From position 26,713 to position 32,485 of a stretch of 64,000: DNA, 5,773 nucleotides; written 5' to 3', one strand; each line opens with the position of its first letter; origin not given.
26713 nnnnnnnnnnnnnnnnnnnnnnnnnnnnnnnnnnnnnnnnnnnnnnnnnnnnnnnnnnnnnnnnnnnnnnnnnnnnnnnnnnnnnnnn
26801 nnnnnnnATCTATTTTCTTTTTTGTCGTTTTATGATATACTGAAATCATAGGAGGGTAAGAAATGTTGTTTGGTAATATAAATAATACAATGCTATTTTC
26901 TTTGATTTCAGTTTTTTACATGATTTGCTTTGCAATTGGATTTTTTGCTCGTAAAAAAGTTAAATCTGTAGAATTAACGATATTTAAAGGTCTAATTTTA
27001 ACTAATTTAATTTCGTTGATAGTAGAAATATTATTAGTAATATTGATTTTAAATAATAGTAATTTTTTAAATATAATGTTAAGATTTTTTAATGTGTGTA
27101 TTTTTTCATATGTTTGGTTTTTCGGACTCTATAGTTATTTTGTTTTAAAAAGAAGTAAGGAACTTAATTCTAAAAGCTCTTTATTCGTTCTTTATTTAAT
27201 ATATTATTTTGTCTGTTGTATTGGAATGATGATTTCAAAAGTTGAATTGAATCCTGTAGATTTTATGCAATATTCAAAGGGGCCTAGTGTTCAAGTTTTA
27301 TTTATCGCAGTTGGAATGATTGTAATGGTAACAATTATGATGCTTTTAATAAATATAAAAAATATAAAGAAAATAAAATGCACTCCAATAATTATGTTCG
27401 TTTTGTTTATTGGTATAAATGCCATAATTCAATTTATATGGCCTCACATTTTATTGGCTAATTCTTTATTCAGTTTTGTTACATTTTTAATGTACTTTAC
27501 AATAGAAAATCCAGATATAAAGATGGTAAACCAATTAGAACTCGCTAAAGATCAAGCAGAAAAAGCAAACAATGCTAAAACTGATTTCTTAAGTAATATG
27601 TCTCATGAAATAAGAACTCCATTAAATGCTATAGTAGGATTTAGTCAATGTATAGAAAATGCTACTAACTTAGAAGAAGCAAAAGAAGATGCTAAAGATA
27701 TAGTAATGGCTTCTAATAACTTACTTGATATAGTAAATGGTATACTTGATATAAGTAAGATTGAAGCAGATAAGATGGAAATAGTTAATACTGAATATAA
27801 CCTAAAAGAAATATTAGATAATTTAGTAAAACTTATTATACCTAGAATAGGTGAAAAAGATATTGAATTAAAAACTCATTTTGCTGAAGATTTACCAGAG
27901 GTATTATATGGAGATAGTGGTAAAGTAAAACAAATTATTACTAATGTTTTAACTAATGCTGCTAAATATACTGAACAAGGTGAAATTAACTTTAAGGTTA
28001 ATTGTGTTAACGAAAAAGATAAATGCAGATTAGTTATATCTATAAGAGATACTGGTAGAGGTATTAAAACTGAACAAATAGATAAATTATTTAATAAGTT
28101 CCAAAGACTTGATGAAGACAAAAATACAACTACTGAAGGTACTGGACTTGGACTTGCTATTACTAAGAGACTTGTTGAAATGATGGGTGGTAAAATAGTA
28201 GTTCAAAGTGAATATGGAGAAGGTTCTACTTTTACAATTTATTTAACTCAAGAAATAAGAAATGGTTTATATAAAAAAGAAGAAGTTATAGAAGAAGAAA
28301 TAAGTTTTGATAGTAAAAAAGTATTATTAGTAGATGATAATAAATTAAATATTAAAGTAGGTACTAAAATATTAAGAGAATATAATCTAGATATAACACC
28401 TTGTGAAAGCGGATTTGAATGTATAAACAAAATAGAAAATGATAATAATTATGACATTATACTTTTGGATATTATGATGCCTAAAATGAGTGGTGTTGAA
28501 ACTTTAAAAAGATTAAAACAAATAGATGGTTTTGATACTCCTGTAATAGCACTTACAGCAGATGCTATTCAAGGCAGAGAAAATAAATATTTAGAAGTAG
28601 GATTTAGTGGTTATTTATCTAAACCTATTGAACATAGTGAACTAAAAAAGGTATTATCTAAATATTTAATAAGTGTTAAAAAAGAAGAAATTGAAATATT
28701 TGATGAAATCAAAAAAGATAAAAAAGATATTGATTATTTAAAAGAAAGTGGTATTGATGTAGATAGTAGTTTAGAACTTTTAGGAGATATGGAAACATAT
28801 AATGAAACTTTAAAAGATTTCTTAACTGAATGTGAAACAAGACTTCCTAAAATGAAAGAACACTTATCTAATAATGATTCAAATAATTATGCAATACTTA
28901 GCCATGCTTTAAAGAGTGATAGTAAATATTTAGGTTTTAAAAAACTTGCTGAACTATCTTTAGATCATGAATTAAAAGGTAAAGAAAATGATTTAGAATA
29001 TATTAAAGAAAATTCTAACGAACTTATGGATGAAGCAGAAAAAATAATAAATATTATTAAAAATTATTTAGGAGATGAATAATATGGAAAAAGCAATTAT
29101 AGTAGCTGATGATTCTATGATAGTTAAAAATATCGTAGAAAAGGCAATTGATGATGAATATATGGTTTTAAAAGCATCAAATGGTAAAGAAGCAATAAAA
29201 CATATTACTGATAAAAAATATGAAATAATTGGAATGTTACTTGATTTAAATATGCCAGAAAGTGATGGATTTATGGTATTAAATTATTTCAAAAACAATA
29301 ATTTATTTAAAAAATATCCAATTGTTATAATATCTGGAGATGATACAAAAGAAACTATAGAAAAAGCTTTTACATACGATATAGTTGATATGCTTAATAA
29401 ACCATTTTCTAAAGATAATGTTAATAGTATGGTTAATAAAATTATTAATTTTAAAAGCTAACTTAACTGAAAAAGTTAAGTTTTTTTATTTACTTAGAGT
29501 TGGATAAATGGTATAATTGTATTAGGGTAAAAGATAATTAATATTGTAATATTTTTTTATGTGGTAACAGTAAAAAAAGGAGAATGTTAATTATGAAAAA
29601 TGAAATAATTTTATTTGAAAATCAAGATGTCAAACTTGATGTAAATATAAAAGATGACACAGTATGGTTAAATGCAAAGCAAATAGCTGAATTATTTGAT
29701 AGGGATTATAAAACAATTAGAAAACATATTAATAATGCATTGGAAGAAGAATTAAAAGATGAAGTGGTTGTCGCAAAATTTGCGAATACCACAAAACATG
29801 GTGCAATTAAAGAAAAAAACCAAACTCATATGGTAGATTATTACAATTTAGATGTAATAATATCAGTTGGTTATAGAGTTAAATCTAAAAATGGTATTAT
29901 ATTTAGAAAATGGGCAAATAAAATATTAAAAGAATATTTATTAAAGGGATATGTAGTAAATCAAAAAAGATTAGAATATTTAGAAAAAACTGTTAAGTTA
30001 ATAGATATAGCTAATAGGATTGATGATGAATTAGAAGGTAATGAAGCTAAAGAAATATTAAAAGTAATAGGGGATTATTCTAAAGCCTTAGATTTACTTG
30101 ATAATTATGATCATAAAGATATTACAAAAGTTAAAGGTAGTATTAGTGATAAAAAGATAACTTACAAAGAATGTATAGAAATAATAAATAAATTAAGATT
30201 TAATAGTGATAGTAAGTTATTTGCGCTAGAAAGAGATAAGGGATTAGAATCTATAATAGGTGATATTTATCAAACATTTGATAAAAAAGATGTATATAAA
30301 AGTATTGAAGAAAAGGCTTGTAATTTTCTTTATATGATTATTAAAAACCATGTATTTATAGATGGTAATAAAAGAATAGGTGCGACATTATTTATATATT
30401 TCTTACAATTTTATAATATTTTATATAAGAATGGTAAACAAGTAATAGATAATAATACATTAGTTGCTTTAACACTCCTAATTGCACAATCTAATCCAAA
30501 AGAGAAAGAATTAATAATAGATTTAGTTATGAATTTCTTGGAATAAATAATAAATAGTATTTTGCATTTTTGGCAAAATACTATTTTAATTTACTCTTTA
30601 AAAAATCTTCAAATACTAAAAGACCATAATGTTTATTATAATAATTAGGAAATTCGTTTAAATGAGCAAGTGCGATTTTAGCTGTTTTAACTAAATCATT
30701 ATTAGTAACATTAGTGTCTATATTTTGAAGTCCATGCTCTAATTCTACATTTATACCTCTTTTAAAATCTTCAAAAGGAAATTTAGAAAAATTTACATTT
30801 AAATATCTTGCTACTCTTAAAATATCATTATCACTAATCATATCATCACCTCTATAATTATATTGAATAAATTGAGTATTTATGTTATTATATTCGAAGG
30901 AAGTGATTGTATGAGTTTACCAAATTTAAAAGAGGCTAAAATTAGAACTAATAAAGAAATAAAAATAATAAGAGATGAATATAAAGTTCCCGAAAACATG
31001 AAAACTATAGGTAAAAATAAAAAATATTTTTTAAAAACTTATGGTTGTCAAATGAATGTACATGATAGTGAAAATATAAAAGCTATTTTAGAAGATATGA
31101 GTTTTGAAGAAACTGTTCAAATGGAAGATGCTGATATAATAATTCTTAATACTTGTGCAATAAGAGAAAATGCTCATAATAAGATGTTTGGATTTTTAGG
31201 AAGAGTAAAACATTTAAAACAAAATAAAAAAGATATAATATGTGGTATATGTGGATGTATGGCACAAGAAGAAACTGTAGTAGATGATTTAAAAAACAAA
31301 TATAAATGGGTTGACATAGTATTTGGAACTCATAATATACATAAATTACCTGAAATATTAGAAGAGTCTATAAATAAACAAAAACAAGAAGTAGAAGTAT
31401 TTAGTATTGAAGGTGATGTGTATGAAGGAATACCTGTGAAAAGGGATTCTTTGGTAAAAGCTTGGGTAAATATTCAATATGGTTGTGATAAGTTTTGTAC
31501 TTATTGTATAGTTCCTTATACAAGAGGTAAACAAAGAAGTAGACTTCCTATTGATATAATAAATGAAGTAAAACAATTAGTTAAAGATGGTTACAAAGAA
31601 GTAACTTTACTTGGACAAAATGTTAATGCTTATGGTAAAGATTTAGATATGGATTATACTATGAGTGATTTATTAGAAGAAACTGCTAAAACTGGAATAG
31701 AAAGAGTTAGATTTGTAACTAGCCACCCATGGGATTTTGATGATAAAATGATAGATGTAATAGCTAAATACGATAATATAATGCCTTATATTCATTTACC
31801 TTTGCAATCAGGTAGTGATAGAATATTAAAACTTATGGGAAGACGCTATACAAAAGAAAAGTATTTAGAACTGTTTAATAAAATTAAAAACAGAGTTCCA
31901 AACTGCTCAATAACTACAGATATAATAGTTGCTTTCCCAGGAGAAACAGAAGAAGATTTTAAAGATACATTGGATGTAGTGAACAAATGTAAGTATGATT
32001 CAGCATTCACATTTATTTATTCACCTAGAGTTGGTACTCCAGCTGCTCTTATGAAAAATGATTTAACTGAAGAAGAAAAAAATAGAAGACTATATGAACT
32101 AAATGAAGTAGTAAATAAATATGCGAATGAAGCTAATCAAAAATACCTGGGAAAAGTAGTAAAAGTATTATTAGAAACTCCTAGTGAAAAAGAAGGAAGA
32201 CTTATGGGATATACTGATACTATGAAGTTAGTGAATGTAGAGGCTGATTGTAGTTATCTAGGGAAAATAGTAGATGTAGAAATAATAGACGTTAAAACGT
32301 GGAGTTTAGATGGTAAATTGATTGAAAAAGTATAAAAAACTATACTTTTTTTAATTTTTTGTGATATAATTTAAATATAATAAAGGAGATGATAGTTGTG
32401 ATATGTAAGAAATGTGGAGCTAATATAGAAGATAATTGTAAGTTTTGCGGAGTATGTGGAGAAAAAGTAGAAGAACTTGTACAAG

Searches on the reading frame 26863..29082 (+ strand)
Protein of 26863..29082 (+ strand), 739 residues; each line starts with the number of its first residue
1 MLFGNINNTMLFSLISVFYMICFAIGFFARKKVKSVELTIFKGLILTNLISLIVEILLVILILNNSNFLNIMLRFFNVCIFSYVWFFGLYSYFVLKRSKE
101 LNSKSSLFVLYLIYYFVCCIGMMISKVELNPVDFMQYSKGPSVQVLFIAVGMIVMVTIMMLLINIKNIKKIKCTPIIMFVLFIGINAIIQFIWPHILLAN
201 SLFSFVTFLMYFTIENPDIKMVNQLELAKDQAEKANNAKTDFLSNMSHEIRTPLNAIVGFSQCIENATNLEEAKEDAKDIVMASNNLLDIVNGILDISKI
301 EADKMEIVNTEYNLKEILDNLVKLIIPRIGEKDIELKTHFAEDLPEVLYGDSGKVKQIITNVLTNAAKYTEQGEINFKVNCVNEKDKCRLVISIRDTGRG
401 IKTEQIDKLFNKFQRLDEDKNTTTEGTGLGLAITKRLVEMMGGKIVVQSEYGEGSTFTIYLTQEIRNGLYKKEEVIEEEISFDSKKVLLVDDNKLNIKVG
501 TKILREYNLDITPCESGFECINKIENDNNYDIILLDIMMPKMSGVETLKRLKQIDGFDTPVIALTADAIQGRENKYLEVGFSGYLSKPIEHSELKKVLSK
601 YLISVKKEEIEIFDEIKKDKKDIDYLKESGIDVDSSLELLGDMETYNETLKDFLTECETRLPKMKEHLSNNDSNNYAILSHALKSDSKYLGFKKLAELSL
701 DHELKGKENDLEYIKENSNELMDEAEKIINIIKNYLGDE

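Call 7: search_protein_families(library=pfam, proteins=[window:26863-29082:+])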
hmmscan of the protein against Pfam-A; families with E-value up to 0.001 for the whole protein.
window:26863-29082:+ (739 aa): 5 families
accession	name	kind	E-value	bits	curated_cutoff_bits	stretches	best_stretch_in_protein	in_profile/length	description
PF02518.31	HATPase_c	-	1.1e-28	100.4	26.4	1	350-463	1-109/111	Histidine kinase-, DNA gyrase B-, and HSP90-like ATPase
PF00072.30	Response_reg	-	1.7e-23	83.3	30.2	1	487-598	1-110/111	Response regulator receiver domain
PF00512.31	HisKA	-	3.2e-16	59.6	26.9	1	238-302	1-65/66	His Kinase A (phospho-acceptor) domain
PF01627.28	Hpt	-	7.4e-07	29.8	24.6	1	649-704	2-57/84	Hpt domain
PF13581.12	HATPase_c_2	-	0.0004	20.8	27.4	1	354-440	31-111/127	Histidine kinase-like ATPase domain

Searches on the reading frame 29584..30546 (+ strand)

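Call 7: search_protein_families(library=pfam, proteins=[window:29584-30546:+])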
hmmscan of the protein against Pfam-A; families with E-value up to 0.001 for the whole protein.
window:29584-30546:+ (320 aa): 2 families
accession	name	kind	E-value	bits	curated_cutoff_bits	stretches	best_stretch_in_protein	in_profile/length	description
PF13310.11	Virulence_RhuM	-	9.7e-23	81.2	33.7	1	62-132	2-69/252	Virulence protein RhuM family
PF02661.23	Fic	-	2.1e-10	41.7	24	1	217-274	24-93/93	Fic/DOC family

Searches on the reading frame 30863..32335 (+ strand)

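Call 7: search_protein_families(library=pfam, proteins=[window:30863-32335:+])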
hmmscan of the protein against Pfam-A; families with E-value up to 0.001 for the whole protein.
window:30863-32335:+ (490 aa): 3 families
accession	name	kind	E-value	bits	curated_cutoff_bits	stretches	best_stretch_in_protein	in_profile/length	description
PF04055.27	Radical_SAM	-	3.4e-32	112.4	29.5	1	202-371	1-164/166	Radical SAM superfamily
PF00919.26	UPF0004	-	2.2e-27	95.4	27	1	54-155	1-98/98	Uncharacterized protein family UPF0004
PF01938.26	TRAM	-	1.9e-13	50.5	21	1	426-487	1-61/61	TRAM domain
